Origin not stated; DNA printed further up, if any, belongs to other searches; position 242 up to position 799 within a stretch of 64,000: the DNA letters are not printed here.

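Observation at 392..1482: Translationally coupled bare WYL domain + NYN/LabA nuclease with a coiled-coil insert: possible undescribed two-gene RNA-targeting module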

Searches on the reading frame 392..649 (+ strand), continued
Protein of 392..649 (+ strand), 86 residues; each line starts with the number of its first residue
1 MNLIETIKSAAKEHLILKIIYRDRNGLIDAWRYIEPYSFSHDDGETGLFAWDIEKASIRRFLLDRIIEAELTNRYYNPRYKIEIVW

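Call 69: search_solved_structures(query=A2, max_evalue=10, show_alignments=5)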
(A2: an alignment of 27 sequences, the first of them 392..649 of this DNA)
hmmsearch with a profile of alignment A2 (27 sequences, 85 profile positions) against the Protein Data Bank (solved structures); distinct sequences matched with E-value up to 10: 6.
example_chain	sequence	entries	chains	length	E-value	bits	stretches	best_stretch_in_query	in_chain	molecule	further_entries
7qfz_A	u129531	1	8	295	0.0036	20.6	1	3-79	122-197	WYL domain-containing protein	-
6sj9_A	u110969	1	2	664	0.0077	19.6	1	4-71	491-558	Proteasome accessory factor B/C (PafBC)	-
7p5x_AX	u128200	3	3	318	0.016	18.6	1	7-75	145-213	PafC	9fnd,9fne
7tb5_A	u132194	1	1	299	0.044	17.2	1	3-70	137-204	WYL domain-containing protein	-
9c5g_A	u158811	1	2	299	0.77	13.2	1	29-71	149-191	CapW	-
9qkn_A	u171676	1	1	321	1.1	12.6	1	14-44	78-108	Uridine kinase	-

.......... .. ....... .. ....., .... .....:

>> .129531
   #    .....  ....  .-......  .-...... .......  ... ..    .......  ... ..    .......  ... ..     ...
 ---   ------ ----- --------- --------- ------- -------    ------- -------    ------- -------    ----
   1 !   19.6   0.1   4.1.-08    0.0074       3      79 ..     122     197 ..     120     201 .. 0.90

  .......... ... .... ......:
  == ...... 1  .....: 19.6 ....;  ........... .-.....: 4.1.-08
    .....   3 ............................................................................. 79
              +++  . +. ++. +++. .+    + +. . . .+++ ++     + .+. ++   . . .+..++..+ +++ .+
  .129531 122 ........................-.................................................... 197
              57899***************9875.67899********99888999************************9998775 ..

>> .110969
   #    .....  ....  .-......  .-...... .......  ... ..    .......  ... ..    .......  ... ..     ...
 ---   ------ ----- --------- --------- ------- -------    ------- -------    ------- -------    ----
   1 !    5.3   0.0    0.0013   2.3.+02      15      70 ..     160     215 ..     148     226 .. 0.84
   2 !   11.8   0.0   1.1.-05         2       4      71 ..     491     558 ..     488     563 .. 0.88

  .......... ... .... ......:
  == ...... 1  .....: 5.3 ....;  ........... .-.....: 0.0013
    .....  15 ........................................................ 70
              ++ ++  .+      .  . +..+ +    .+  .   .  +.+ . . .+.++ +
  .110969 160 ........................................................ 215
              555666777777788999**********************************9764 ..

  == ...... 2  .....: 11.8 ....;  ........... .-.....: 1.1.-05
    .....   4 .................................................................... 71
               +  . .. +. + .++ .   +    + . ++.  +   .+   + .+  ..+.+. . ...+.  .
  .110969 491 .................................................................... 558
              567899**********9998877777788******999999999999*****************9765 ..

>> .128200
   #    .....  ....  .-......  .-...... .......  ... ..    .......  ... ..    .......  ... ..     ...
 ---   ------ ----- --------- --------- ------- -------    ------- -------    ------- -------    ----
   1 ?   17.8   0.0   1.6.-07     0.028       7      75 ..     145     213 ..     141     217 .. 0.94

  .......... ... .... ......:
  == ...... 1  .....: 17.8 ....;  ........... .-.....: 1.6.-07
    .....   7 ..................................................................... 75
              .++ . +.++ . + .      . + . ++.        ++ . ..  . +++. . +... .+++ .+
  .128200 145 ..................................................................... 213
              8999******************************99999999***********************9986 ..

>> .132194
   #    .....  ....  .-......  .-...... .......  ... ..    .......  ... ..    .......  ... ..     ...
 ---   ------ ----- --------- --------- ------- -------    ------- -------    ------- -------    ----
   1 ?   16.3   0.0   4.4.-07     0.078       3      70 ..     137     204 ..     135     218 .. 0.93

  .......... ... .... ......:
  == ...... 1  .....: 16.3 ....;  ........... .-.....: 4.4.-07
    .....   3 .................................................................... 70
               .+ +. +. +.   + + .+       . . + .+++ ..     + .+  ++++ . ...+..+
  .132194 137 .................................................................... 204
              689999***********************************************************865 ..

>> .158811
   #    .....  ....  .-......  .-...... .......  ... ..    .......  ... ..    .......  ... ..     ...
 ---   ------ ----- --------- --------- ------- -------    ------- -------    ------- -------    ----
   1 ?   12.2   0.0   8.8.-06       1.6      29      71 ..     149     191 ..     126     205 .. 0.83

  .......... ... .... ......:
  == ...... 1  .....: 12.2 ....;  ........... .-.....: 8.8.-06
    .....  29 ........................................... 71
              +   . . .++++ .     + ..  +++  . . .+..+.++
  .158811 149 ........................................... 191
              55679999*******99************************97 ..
